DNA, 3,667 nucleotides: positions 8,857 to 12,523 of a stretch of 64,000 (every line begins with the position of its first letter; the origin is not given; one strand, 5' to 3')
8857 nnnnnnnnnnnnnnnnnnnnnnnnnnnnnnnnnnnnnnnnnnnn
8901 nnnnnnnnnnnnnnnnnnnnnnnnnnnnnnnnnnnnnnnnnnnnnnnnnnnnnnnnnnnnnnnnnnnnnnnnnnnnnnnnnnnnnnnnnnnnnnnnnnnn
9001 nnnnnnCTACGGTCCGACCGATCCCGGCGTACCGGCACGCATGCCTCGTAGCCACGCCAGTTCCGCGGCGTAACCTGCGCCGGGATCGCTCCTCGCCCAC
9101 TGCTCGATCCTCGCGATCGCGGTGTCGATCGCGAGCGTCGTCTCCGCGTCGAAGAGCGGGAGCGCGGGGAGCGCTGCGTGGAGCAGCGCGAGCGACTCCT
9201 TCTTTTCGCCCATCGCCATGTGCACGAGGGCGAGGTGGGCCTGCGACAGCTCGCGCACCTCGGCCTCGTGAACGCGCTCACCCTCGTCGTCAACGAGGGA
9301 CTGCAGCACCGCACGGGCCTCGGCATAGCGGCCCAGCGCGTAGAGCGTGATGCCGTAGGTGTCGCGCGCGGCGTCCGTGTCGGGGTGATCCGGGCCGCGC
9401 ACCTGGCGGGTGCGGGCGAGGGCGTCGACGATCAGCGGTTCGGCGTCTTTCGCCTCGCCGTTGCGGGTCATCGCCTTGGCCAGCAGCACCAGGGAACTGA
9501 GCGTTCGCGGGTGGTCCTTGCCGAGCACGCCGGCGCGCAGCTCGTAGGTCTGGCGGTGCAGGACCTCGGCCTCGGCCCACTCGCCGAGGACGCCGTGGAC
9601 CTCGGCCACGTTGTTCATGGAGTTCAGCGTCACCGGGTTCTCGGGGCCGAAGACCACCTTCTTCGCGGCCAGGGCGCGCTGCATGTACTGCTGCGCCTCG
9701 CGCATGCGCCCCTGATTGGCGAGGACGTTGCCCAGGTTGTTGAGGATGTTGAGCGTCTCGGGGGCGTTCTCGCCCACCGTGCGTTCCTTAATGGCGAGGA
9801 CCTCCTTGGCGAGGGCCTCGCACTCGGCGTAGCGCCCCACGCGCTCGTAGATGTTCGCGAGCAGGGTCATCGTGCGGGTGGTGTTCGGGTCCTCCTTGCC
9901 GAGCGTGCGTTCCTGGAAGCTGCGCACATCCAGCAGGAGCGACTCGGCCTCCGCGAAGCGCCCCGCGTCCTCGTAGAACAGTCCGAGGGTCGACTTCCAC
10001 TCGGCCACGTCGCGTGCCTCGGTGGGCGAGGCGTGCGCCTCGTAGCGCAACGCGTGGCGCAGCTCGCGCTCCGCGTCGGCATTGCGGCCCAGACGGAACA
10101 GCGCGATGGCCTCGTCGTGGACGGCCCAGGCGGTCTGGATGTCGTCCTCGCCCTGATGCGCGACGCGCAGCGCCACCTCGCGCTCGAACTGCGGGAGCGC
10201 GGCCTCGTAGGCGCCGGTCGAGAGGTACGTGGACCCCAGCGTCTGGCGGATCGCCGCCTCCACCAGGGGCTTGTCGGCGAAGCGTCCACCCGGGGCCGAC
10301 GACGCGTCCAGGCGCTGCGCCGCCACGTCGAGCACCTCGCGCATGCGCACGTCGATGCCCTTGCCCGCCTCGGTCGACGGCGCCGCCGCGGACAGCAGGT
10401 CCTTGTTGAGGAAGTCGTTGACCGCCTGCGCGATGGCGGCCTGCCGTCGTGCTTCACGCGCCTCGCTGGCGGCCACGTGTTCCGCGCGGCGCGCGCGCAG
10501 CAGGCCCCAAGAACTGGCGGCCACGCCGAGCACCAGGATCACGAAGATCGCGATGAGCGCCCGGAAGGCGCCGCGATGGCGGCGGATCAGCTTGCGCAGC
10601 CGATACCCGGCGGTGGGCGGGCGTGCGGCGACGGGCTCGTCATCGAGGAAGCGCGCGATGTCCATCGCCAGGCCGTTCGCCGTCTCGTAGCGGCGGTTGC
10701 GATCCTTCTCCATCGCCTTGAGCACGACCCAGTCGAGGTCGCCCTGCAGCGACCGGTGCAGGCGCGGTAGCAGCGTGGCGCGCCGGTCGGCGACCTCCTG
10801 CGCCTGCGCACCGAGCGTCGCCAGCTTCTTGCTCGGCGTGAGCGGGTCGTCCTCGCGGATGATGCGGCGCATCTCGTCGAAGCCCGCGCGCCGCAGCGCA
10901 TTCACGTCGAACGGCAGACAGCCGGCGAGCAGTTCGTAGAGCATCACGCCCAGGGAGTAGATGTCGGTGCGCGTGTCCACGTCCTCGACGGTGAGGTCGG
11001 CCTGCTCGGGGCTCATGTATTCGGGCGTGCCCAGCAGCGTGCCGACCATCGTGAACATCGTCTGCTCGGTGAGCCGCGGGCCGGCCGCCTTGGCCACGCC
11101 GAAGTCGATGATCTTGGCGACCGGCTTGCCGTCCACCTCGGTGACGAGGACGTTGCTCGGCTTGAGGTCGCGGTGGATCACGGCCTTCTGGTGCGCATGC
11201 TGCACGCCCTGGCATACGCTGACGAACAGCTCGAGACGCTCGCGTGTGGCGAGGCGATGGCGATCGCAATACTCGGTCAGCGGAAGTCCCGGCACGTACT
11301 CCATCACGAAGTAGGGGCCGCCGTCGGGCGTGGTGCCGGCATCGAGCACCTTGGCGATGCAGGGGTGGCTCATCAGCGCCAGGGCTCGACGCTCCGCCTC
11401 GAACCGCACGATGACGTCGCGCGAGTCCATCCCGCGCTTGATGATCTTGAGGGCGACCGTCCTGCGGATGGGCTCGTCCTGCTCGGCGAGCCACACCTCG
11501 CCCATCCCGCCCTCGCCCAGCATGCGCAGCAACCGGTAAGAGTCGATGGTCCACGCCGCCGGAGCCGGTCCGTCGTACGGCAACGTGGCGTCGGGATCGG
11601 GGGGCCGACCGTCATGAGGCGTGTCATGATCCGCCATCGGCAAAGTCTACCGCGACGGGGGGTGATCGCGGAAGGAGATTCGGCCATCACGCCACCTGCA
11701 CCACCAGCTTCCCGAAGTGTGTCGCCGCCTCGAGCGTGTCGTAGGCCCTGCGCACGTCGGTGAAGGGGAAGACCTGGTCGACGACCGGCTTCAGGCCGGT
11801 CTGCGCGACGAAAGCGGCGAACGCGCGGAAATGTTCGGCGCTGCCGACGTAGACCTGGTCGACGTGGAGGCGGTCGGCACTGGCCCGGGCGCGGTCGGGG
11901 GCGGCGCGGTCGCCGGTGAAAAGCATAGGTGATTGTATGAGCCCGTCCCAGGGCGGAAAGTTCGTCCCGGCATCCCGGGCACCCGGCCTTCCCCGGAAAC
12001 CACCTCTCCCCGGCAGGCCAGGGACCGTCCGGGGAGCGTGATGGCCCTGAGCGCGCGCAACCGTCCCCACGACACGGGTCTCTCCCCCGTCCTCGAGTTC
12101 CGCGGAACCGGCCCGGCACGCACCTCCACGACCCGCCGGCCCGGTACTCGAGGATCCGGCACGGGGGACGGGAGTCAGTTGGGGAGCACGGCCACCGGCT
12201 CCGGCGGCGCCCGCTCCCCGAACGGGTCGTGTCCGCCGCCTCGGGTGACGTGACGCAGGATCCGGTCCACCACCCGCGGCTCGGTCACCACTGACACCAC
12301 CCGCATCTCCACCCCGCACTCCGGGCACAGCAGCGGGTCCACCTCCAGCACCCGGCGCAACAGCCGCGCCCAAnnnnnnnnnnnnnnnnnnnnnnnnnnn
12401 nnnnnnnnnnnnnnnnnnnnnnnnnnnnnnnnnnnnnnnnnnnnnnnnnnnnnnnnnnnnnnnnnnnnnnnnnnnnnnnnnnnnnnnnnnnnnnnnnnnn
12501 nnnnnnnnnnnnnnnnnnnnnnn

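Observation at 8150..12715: Two identical 97-bp pieces of a second, divergent clpB allele bracket a 4.3-kb mosaic (gene remnant, intact TPR Ser/Thr kinase, oxidoreductase fragment, transposase fragment) just downstream of clpB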

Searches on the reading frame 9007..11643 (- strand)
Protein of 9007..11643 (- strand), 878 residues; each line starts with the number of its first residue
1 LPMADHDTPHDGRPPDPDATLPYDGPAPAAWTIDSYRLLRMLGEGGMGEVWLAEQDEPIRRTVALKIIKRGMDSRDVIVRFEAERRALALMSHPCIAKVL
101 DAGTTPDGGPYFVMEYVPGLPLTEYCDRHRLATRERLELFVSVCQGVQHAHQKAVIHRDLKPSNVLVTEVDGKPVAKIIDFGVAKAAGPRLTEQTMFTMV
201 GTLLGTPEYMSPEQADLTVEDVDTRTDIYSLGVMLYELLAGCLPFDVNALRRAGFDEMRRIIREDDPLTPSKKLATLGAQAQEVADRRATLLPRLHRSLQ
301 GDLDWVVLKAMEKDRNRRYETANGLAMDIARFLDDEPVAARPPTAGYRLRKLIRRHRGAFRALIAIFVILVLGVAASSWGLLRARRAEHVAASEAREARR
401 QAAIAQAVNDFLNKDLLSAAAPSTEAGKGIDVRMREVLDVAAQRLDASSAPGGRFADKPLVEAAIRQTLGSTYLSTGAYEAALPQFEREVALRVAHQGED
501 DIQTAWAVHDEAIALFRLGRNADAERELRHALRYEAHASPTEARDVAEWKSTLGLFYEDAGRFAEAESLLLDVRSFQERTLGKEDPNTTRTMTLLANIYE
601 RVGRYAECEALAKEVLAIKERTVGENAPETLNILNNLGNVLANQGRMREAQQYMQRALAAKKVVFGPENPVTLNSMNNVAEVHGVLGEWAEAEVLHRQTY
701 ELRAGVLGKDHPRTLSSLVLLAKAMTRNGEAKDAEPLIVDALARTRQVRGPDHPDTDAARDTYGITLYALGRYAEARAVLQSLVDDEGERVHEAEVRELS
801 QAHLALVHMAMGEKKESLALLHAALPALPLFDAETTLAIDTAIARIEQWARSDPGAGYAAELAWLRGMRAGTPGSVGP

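Call 12: search_protein_families(library=pfam, proteins=[window:9010-11643:-], max_evalue=0.01)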
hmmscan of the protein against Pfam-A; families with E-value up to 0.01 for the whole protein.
window:9010-11643:- (878 aa): 20 families
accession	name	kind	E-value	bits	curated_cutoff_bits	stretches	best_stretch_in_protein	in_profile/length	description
PF13424.12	TPR_12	-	8.4e-60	199.4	30.1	6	629-703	1-75/77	Tetratricopeptide repeat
PF13374.12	TPR_10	-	1.6e-51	171.4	27.5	5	630-670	1-41/42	Tetratricopeptide repeat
PF00069.31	Pkinase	-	2e-40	139.3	31.7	1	36-263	1-218/263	Protein kinase domain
PF07714.23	PK_Tyr_Ser-Thr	-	1.8e-28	100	23.1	1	38-244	3-204/258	Protein tyrosine and serine/threonine kinase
PF24885.1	TPR_NPHP3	-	2.8e-19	69.9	100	2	631-749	99-217/239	Nephrocystin-3 TPR domain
PF07719.23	TPR_2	-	3.2e-15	55.4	27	1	633-659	3-29/34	Tetratricopeptide repeat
PF13176.12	TPR_7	-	2.5e-13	49.4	27.9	1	634-661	2-29/36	Tetratricopeptide repeat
PF13181.12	TPR_8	-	1.3e-10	41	25.7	1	633-661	3-31/34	Tetratricopeptide repeat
PF13428.12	TPR_14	-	1.8e-10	40.9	23.5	0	758-786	2-30/44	Tetratricopeptide repeat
PF17874.7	TPR_MalT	-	1.5e-09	38.1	45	1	519-700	15-188/336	MalT-like TPR region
PF14559.12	TPR_19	-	3.3e-09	37.4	25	0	753-789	21-57/68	Tetratricopeptide repeat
PF07721.20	TPR_4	-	3.4e-09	36.9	27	0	762-781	6-25/26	Tetratricopeptide repeat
PF00515.34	TPR_1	-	1e-08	35.1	27.8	0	633-659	3-29/34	Tetratricopeptide repeat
PF12895.13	ANAPC3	-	4.1e-06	27.4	27.2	0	709-781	17-80/82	Anaphase-promoting complex, cyclosome, subunit 3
PF13432.12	TPR_16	-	0.00016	22.5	32.7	1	510-571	2-55/65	Tetratricopeptide repeat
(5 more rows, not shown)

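Call 13: find_encoding_contigs(protein=window:9007-11643:-, flank=10000, max_places=10)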
Protein window:9007-11643:- (878 aa): no gene with exactly this product is on record in the collection.

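Call 18: search_protein_families(library=ncbifam, proteins=[window:9010-11643:-], max_evalue=1)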
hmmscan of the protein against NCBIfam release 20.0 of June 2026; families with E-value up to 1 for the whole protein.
window:9010-11643:- (878 aa): 25 families
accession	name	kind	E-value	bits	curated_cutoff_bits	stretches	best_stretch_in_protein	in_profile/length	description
NF033483.0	PknB_PASTA_kin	equivalog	2.6e-69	234.7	450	2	35-246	8-209/563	Stk1 family PASTA domain-containing Ser/Thr kinase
NF040586.1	FxSxx_TPR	equivalog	4e-48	164.5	300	2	581-826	419-668/830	FxSxx-COOH system tetratricopeptide repeat protein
NF047741.1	antiphage_MADS6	equivalog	2.3e-41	142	460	2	130-252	295-411/612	methylation-associated defense system protein kinase MAD6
NF052427.1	StpK7MSMEG_1200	equivalog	6.6e-39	133.9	900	1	34-400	7-334/601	serine/threonine protein kinase StpK7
TIGR03903.1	TOMM_kin_cyc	equivalog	2.4e-35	121.7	705.75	1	61-241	4-185/1267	TOMM system kinase/cyclase fusion protein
NF009651.0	PRK13184.1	equivalog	8.8e-32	110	839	1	33-337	1-295/932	serine/threonine-protein kinase PknD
NF053615.1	SerThrKinAfsKStmc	equivalog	3.3e-24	85.6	1300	1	33-246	12-214/809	protein serine/threonine kinase AfsK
NF033442.0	BREX_PglW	equivalog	1.2e-19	69.6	990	1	32-283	202-459/1391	BREX system serine/threonine kinase PglW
NF058632.1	SerThrKinPrkT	equivalog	3.7e-13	49.2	280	1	31-197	18-178/322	serine/threonine protein kinase PrkT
NF043056.1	T4SS_LegK1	equivalog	8.7e-12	44.4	550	1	111-238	155-283/516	Dot/Icm T4SS effector kinase LegK1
NF038151.1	lanthi_synth_III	equivalog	2.4e-11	42.8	575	1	71-292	260-473/833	class III lanthionine synthetase LanKC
TIGR02521.1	type_IV_pilW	equivalog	6.2e-07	29.2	154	1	583-663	59-131/234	type IV pilus biogenesis/stability protein PilW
TIGR03724.2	arch_bud32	equivalog_domain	3.9e-06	26.5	125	1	112-186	70-133/193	KEOPS complex kinase/ATPase Bud32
NF011464.0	PRK14879.1-7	equivalog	9.4e-06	25.5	246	1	112-185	83-150/221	Kae1-associated kinase Bud32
NF011463.0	PRK14879.1-4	equivalog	1.4e-05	24.6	188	1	72-185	56-161/237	Kae1-associated kinase Bud32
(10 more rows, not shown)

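Call 23: find_homologous_proteins(query=window:9010-11643:-, max_evalue=1e-30)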
Query window:9010-11643:- (878 aa): 8000 proteins with E <= 1e-30 among 8000 candidates; the best 120 are listed.
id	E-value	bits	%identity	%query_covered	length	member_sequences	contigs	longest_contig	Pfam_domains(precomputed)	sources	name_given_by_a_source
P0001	0.0e+0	1945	100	100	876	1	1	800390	PF13176.13,PF24885.2,PF13428.13,PF13374.13,PF07721.21,PF14559.13,PF07714.24,PF00069.32,PF17874.8,PF00515.35,PF12895.14,PF13424.13,PF13181.13,PF07719.24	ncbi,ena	-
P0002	0.0e+0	1348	72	98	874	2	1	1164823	PF13176.13,PF24885.2,PF13428.13,PF13374.13,PF07721.21,PF14559.13,PF07714.24,PF00069.32,PF17874.8,PF00515.35,PF03109.23,PF13424.13,PF13432.13,PF13181.13,PF07719.24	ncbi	ncbi:MAG: serine/threonine-protein kinase [bacterium]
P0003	0.0e+0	1290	71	95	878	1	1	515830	PF13176.13,PF24885.2,PF13428.13,PF13374.13,PF07721.21,PF14559.13,PF07714.24,PF00069.32,PF17874.8,PF00515.35,PF13424.13,PF13432.13,PF13181.13,PF07719.24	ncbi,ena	-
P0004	0.0e+0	1260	69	97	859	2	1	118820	PF24885.2,PF13374.13,PF07721.21,PF14559.13,PF07714.24,PF00069.32,PF00515.35,PF03109.23,PF13424.13,PF13432.13,PF13181.13,PF07719.24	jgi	-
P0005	3.6e-277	940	53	98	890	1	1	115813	PF13176.13,PF24885.2,PF13374.13,PF14559.13,PF07714.24,PF00069.32,PF00515.35,PF03109.23,PF13424.13,PF13432.13,PF13181.13,PF07719.24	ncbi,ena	-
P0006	2.0e-264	898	41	97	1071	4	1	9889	PF25063.1,PF13431.13,PF13414.13,PF13176.13,PF24885.2,PF13428.13,PF13374.13,PF07721.21,PF14559.13,PF07714.24,PF00069.32,PF25068.3,PF17874.8,PF00515.35,PF03109.23,PF12895.14,PF13424.13,PF13432.13,PF13181.13,PF07719.24,PF13174.13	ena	-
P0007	5.1e-259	880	52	98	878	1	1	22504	PF13431.13,PF01535.27,PF13176.13,PF24885.2,PF13428.13,PF13374.13,PF07721.21,PF14559.13,PF07714.24,PF00069.32,PF17874.8,PF00515.35,PF03109.23,PF13424.13,PF13432.13,PF13181.13,PF07719.24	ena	-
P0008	2.5e-255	868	46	89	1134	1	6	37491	PF13431.13,PF07720.19,PF13176.13,PF24885.2,PF13428.13,PF20092.5,PF17667.8,PF13374.13,PF07721.21,PF14559.13,PF07714.24,PF00069.32,PF17874.8,PF00515.35,PF03109.23,PF13424.13,PF13432.13,PF13181.13,PF14561.13,PF07719.24,PF01636.30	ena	-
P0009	2.0e-253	862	51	95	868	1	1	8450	PF13431.13,PF13414.13,PF13176.13,PF24885.2,PF13428.13,PF13374.13,PF07721.21,PF14559.13,PF07714.24,PF00069.32,PF25068.3,PF17874.8,PF00515.35,PF03109.23,PF13424.13,PF13432.13,PF13181.13,PF07719.24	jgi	-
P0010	4.0e-250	851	46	85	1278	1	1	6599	PF13431.13,PF01535.27,PF13176.13,PF24885.2,PF18768.8,PF13428.13,PF13374.13,PF07721.21,PF14559.13,PF07714.24,PF00069.32,PF00515.35,PF03109.23,PF13424.13,PF21033.5,PF13432.13,PF13181.13,PF07719.24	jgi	jgi:serine/threonine protein kinase/tetratricopeptide (TPR) repeat protein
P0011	8.3e-249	846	51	98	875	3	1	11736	PF13176.13,PF24885.2,PF13428.13,PF13374.13,PF07721.21,PF14559.13,PF07714.24,PF00069.32,PF17874.8,PF00515.35,PF03109.23,PF13424.13,PF13432.13,PF13181.13,PF07719.24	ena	-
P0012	2.2e-247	841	50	97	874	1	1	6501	PF13431.13,PF13414.13,PF13176.13,PF24885.2,PF13428.13,PF13374.13,PF07721.21,PF14559.13,PF07714.24,PF00069.32,PF17874.8,PF00515.35,PF13424.13,PF13432.13,PF13181.13,PF07719.24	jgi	jgi:serine/threonine protein kinase/tetratricopeptide (TPR) repeat protein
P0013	1.2e-246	839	47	93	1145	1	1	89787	PF13431.13,PF07720.19,PF13176.13,PF06718.17,PF24885.2,PF13428.13,PF13374.13,PF07721.21,PF14559.13,PF07714.24,PF00069.32,PF13490.12,PF17874.8,PF00515.35,PF12895.14,PF13424.13,PF13432.13,PF13181.13,PF07719.24,PF01636.30,PF13174.13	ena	-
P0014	2.2e-245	835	50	97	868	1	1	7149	PF13176.13,PF24885.2,PF13374.13,PF07721.21,PF07714.24,PF00069.32,PF17874.8,PF00515.35,PF13424.13,PF13181.13,PF07719.24,PF01636.30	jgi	jgi:non-specific serine/threonine protein kinase/serine/threonine-protein kinase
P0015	2.3e-244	832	52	97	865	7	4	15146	PF13176.13,PF24885.2,PF13428.13,PF13374.13,PF07721.21,PF14559.13,PF07714.24,PF00069.32,PF17874.8,PF00515.35,PF03109.23,PF12895.14,PF13424.13,PF13432.13,PF13181.13,PF07719.24,PF13174.13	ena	-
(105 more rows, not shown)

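Call 24: find_encoding_contigs(protein=P0001, flank=10000, max_places=5)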
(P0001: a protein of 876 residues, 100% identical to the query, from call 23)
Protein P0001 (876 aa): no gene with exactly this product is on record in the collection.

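Call 25: find_encoding_contigs(protein=P0002, flank=10000, max_places=5)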
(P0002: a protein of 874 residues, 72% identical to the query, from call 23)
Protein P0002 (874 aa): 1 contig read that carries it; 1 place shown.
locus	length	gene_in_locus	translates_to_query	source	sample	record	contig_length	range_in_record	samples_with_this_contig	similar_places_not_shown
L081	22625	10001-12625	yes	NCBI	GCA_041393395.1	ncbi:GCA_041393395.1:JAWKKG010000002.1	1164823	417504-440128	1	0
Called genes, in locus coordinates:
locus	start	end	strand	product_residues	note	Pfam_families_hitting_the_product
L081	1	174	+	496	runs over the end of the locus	-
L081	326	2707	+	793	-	PF14870:PSII_BNR (weak), PF15902:Sortilin-Vps10 (faint), PF25852:DUF6242_C (faint), PF13088:BNR_2 (faint), PF02012:BNR (faint), PF13860:FlgD_ig (faint)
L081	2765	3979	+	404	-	-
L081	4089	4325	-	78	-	-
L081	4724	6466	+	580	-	PF06739:SBBP (weak)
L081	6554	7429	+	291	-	-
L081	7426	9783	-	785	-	PF14870:PSII_BNR (faint), PF02012:BNR (faint), PF15902:Sortilin-Vps10 (weak)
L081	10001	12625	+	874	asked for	PF00069:Pkinase, PF07714:PK_Tyr_Ser-Thr, PF13424:TPR_12, PF24885:TPR_NPHP3, PF13374:TPR_10, PF13424:TPR_12, PF17874:TPR_MalT, PF13424:TPR_12, +12 more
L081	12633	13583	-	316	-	PF00106:adh_short, PF08659:KR, PF01370:Epimerase, PF13561:adh_short_C2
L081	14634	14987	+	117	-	PF03551:PadR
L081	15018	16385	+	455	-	-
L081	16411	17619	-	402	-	PF06772:LtrA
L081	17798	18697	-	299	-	PF27100:DcsG_N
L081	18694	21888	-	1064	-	PF00069:Pkinase, PF07714:PK_Tyr_Ser-Thr, PF03109:ABC1 (weak), PF13424:TPR_12 (weak), PF17874:TPR_MalT, PF13424:TPR_12, PF13176:TPR_7 (weak), PF13424:TPR_12, +4 more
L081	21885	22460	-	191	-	PF07638:Sigma70_ECF, PF08281:Sigma70_r4_2 (weak)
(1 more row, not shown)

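Call 26: find_encoding_contigs(protein=P0003, flank=10000, max_places=5)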
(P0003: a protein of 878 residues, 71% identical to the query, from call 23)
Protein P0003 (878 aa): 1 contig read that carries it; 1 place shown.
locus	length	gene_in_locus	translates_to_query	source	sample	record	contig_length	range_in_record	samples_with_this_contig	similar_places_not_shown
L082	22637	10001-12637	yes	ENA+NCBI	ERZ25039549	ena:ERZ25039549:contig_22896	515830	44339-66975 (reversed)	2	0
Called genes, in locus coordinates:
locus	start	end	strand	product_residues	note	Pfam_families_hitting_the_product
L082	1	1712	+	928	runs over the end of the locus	PF00176:SNF2-rel_dom, PF00270:DEAD (weak), PF04851:ResIII, PF00271:Helicase_C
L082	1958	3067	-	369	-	PF13936:HTH_38 (faint)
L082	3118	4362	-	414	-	-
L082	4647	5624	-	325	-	-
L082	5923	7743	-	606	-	PF13682:CZB, PF00015:MCPsignal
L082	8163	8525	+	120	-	PF05239:PRC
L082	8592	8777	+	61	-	PF05532:CsbD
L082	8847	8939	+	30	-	-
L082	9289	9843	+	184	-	-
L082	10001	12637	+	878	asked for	PF00069:Pkinase, PF07714:PK_Tyr_Ser-Thr, PF13424:TPR_12, PF24885:TPR_NPHP3, PF13424:TPR_12, PF17874:TPR_MalT, PF13424:TPR_12, PF13374:TPR_10, +13 more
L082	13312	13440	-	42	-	-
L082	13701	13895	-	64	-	-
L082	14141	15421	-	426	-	PF13173:AAA_14, PF13635:DUF4143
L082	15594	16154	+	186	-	-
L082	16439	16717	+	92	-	-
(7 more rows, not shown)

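Call 27: list_cluster_members(proteins=[P0001, P0002, P0003, P0004])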
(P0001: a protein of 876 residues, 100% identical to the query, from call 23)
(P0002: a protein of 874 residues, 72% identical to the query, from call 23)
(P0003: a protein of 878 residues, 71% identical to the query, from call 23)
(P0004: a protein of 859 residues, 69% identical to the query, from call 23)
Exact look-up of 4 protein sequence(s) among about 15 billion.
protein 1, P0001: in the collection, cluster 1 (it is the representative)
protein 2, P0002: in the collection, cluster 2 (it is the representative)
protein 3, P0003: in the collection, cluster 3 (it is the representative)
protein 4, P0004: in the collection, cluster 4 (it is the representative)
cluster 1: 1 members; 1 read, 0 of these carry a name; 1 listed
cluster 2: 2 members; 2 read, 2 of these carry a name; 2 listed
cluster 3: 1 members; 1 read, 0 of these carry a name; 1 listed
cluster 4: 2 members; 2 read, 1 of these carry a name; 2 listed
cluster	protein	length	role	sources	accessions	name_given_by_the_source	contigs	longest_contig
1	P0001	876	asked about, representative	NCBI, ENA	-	-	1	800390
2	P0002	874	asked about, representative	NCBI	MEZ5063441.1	MAG: serine/threonine-protein kinase [bacterium]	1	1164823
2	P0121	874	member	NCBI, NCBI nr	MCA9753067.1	MAG: serine/threonine protein kinase [Gemmatimonadetes bacterium] | serine/threonine protein kinase [Gemmatimonadota bacterium]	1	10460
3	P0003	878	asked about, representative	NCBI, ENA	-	-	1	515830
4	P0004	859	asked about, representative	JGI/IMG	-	-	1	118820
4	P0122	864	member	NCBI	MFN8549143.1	MAG: serine/threonine-protein kinase [Candidatus Eisenbacteria bacterium]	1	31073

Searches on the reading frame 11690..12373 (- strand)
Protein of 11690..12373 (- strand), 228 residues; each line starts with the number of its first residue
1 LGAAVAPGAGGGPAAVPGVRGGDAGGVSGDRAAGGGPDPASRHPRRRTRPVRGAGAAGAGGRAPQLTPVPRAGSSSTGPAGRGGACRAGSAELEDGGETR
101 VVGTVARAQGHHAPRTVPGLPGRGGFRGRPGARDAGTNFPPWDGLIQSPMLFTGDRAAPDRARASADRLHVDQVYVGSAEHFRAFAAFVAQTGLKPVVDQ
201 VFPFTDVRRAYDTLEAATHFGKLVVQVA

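Call 12: search_protein_families(library=pfam, proteins=[window:11690-12373:-], max_evalue=0.01)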
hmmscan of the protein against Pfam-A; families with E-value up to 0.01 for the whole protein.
window:11690-12373:- (228 aa): 1 family
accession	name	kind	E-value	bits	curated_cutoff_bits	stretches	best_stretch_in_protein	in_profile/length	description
PF13602.12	ADH_zinc_N_2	-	2.3e-09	38.7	27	1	178-225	87-134/134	Zinc-binding dehydrogenase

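Call 18: search_protein_families(library=ncbifam, proteins=[window:11690-12373:-], max_evalue=1)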
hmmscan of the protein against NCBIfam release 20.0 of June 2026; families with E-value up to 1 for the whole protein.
window:11690-12373:- (228 aa): 2 families
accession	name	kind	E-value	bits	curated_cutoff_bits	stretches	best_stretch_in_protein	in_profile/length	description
TIGR02824.1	quinone_pig3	subfamily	2e-05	23.8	296.8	1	185-226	283-324/325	putative NAD(P)H quinone oxidoreductase, PIG3 family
NF010344.0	PRK13771.1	subfamily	0.27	10.2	349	1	188-227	294-333/334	putative alcohol dehydrogenase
